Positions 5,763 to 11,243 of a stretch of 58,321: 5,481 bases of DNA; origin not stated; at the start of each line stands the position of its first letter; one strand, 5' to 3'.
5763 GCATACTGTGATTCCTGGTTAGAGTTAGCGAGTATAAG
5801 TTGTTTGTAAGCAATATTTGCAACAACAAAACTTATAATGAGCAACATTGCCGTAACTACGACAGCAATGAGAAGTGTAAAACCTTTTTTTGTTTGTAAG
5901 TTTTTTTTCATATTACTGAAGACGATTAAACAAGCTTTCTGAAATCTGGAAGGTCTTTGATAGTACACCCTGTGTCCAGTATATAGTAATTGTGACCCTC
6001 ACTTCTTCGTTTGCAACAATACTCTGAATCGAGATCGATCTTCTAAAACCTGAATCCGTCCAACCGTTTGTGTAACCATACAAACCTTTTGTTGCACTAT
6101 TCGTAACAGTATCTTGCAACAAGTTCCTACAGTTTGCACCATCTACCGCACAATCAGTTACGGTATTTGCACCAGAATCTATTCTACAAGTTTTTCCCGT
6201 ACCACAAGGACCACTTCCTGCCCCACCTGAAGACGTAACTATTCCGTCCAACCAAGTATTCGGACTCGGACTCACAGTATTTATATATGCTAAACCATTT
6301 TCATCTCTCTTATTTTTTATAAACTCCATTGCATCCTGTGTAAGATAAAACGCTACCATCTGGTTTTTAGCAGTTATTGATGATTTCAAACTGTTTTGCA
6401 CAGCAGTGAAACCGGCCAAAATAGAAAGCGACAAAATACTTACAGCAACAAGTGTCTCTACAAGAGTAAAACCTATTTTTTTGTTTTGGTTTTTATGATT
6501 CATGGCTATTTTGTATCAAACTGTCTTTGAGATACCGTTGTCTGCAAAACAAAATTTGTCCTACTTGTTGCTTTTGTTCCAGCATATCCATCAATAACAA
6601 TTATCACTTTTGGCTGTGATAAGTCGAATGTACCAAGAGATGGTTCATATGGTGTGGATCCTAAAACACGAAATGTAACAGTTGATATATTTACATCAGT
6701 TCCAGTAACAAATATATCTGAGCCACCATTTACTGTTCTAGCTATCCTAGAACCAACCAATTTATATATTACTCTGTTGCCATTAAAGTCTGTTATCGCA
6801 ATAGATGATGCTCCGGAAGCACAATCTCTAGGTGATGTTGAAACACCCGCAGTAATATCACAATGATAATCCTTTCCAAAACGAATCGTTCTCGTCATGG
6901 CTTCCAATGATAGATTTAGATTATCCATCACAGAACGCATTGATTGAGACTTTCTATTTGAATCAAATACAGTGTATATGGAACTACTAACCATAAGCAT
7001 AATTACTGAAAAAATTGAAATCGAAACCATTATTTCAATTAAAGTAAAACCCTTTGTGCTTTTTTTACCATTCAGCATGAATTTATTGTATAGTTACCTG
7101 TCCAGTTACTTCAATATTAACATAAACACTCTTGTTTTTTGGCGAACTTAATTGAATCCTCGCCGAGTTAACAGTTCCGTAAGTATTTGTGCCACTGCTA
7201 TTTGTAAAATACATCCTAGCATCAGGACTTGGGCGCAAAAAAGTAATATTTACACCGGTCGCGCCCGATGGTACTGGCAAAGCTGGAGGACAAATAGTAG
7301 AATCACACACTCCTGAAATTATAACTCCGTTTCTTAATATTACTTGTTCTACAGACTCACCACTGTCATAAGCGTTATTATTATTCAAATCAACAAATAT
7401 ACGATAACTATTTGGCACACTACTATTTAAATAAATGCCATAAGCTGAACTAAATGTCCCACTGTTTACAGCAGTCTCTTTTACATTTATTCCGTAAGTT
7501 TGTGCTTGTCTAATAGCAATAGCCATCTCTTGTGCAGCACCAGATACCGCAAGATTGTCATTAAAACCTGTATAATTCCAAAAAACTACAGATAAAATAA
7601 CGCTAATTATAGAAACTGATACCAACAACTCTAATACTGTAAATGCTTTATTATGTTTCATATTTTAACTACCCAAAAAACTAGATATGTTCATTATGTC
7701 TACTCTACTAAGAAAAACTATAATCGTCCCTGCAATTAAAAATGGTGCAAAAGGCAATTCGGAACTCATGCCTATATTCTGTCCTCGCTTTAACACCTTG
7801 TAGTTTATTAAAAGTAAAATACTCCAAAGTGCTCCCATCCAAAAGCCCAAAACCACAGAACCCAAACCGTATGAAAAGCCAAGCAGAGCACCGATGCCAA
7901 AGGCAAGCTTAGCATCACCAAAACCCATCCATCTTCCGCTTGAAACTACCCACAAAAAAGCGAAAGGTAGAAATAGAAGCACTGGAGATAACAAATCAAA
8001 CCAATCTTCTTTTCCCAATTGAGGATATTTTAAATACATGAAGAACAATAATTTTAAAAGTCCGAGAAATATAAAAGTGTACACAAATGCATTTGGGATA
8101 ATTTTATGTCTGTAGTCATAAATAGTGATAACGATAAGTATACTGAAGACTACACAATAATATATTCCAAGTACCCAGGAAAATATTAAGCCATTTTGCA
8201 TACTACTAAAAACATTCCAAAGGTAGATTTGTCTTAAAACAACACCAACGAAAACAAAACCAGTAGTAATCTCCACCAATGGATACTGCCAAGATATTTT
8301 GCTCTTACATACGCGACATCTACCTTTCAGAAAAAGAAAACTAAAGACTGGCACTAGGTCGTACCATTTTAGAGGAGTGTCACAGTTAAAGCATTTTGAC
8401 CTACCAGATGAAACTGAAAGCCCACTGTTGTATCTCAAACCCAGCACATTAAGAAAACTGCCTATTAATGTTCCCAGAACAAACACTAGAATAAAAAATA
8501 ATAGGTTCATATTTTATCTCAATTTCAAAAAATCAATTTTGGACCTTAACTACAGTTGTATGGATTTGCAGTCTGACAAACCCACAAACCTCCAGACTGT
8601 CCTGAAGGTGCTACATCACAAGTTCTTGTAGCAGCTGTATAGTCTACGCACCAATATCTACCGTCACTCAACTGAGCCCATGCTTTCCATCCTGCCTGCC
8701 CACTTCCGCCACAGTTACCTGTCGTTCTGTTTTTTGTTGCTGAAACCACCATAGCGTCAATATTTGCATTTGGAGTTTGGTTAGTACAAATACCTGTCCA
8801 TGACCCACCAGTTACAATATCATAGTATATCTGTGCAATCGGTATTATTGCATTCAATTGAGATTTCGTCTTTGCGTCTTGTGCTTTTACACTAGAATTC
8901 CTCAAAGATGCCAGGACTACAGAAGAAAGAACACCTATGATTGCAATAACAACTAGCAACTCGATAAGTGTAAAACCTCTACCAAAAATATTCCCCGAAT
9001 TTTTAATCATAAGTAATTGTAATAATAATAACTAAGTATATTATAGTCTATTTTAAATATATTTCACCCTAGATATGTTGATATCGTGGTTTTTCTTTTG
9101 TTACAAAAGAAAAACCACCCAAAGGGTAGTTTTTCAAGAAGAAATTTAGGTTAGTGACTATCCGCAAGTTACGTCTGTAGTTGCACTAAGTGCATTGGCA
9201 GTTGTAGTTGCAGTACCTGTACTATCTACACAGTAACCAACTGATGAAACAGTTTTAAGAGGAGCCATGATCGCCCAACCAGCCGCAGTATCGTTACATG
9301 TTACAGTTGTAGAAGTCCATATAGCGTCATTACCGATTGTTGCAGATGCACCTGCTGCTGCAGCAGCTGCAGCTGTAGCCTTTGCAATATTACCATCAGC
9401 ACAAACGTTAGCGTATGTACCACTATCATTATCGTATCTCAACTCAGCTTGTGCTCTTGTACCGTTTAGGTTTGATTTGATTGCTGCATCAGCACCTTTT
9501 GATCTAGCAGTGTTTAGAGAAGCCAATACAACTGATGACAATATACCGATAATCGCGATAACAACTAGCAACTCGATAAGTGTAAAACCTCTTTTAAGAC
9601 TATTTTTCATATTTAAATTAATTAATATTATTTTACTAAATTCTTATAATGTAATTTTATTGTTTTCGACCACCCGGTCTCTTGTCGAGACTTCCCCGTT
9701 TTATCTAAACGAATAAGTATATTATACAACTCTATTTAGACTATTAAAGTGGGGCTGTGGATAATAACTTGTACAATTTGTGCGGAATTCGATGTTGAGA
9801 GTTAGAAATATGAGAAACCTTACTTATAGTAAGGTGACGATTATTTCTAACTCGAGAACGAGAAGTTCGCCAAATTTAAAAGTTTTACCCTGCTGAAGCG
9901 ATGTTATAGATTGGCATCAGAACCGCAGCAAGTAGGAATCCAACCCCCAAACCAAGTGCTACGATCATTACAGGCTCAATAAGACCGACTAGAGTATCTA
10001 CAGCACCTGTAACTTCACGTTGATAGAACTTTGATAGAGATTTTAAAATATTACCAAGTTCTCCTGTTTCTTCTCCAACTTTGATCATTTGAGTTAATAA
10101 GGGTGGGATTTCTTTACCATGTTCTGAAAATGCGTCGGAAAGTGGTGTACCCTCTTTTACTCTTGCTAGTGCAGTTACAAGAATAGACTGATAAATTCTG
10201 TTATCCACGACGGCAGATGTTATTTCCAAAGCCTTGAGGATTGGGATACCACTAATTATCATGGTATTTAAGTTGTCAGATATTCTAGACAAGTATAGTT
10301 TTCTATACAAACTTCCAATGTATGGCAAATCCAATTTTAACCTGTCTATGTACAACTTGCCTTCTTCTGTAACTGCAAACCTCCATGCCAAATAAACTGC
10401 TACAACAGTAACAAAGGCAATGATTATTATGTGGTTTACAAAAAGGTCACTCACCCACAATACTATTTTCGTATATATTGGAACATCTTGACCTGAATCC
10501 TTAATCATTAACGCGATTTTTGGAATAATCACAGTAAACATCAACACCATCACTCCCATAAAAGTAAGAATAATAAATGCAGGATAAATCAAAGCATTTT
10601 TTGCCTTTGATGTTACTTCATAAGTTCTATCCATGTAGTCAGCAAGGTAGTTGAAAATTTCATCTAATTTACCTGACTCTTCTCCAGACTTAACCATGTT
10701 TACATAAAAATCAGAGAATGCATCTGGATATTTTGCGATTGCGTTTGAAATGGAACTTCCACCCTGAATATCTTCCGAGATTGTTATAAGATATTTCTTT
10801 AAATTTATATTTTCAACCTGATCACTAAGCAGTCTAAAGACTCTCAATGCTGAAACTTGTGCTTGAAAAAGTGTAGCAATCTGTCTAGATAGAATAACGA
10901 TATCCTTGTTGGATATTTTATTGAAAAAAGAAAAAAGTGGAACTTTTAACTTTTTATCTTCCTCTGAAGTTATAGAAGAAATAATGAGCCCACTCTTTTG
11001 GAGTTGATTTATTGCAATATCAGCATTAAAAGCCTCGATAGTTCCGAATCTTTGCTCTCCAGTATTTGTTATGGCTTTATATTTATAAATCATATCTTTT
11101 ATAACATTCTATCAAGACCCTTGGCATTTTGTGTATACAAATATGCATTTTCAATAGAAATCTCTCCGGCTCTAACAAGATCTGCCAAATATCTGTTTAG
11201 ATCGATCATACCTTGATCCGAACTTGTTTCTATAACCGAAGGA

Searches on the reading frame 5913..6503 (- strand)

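Call 6: search_protein_families(library=pfam, proteins=[window:5913-6503:-], max_evalue=0.01)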
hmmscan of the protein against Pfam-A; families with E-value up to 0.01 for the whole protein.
window:5913-6503:- (196 aa): 1 family
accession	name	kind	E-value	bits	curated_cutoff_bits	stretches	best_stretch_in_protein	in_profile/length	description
PF07963.17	N_methyl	-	9.7e-06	25.4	21.2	1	7-30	2-25/27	Prokaryotic N-terminal methylation motif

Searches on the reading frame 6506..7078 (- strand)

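Call 6: search_protein_families(library=pfam, proteins=[window:6506-7078:-], max_evalue=0.01)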
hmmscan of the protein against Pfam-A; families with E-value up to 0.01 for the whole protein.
window:6506-7078:- (190 aa): 1 family
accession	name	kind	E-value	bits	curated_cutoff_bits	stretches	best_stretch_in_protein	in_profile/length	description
PF07963.17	N_methyl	-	8.5e-09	35.1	21.2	1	6-30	2-26/27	Prokaryotic N-terminal methylation motif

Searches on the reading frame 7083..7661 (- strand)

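Call 6: search_protein_families(library=pfam, proteins=[window:7083-7661:-], max_evalue=0.01)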
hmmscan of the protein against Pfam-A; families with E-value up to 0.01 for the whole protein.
window:7083-7661:- (192 aa): 2 families
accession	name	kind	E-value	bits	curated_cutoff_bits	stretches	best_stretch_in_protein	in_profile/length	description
PF07963.17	N_methyl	-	8.7e-06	25.5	21.2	1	1-27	1-27/27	Prokaryotic N-terminal methylation motif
PF12019.13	GspH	-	0.0048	17.8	21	0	42-172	1-92/108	Type II transport protein GspH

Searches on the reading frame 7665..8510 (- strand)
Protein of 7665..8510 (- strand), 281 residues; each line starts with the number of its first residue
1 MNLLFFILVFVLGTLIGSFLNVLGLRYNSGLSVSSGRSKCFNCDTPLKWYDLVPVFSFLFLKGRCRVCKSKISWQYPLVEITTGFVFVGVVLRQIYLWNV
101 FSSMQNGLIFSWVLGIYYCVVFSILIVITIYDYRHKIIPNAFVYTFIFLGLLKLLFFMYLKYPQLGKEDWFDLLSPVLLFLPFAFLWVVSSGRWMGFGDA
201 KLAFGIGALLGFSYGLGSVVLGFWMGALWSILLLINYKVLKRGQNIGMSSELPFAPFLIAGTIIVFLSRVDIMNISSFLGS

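Call 6: search_protein_families(library=pfam, proteins=[window:7665-8510:-], max_evalue=0.01)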
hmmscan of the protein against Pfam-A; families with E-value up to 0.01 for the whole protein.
window:7665-8510:- (281 aa): 3 families
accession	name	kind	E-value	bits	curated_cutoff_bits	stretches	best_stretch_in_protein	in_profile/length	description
PF06750.18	A24_N_bact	-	7e-31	106.6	23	1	11-93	1-83/84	Bacterial Peptidase A24 N-terminal domain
PF01478.23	Peptidase_A24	-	2.4e-11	44.4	26.5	1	119-231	1-104/104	Type IV leader peptidase family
PF21202.3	SLX1_C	-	0.0055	17.5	27.2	0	38-53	50-65/65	Structure-specific endonuclease subunit SLX1, C-terminal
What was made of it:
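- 7665..8510 (-): PilD prepilin peptidase of locus 1. It is the only A24 peptidase in the window and is presumed to process pA, pB and pC from its separate locus. Pfam A24_N_bact 7e-31 and Peptidase_A24 2e-11 (call 6).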

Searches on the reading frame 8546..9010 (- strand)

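Call 6: search_protein_families(library=pfam, proteins=[window:8546-9010:-], max_evalue=0.01)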
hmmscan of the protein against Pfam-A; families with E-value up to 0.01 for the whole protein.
window:8546-9010:- (154 aa): 1 family
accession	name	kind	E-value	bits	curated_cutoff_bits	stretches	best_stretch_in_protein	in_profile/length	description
PF07963.17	N_methyl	-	2e-07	30.7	21.2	1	11-33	5-27/27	Prokaryotic N-terminal methylation motif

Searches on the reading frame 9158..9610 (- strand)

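Call 6: search_protein_families(library=pfam, proteins=[window:9158-9610:-], max_evalue=0.01)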
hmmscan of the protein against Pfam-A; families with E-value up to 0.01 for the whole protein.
window:9158-9610:- (150 aa): 1 family
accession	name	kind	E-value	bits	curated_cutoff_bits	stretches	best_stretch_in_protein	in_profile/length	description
PF07963.17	N_methyl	-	2.7e-09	36.6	21.2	1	6-29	4-27/27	Prokaryotic N-terminal methylation motif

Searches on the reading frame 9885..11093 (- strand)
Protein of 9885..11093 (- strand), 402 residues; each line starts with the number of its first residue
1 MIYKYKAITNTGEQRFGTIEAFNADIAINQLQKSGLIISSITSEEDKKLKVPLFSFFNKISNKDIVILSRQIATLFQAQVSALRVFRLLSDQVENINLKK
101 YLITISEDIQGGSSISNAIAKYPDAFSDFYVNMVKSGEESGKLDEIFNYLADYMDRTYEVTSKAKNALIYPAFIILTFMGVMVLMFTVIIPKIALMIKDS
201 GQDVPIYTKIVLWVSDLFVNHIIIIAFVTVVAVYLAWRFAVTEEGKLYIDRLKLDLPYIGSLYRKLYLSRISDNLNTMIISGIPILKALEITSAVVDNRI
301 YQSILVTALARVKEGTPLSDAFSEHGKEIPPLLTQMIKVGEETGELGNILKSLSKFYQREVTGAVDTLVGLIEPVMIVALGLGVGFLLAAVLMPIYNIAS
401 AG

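Call 6: search_protein_families(library=pfam, proteins=[window:9885-11093:-], max_evalue=0.01)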
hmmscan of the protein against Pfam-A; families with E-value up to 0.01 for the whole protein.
window:9885-11093:- (402 aa): 2 families
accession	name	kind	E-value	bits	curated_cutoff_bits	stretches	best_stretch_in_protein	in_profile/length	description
PF00482.28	T2SSF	-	1.4e-59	200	25.2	2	69-191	2-125/125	Type II secretion system (T2SS), protein F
PF20990.2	DUF2207_C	-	0.0077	16.4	33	1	151-253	124-204/247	Predicted membrane protein (DUF2207) C-terminal domain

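Call 7: search_protein_families(library=ncbifam, proteins=[window:9885-11093:-], max_evalue=0.001)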
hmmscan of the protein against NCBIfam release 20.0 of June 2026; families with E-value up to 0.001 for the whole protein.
window:9885-11093:- (402 aa): 6 families
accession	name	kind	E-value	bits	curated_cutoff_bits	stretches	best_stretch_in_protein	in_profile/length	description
TIGR02120.1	GspF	equivalog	4e-102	342.5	424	1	3-400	1-399/401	type II secretion system inner membrane protein GspF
NF052607.1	T4PiliAsmPilCThrm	equivalog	2.9e-84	283.5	700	1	2-399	3-401/406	type IV pilus assembly protein PilC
NF052606.1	T4PiliAsmPilCMyx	equivalog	3.7e-76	256.6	700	1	2-401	21-417/419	type IV pilus assembly protein PilC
NF007861.0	PRK10573.1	equivalog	1.7e-67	228.3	401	1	2-399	6-395/401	protein transport protein HofC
NF047826.1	T3SSXpsF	equivalog_domain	6.1e-66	222.9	650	1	2-401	3-403/405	type II secretion system protein XpsF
NF041012.2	T4P_ComGB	equivalog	2.3e-38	132.4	240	2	85-398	23-330/332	competence type IV pilus assembly protein ComGB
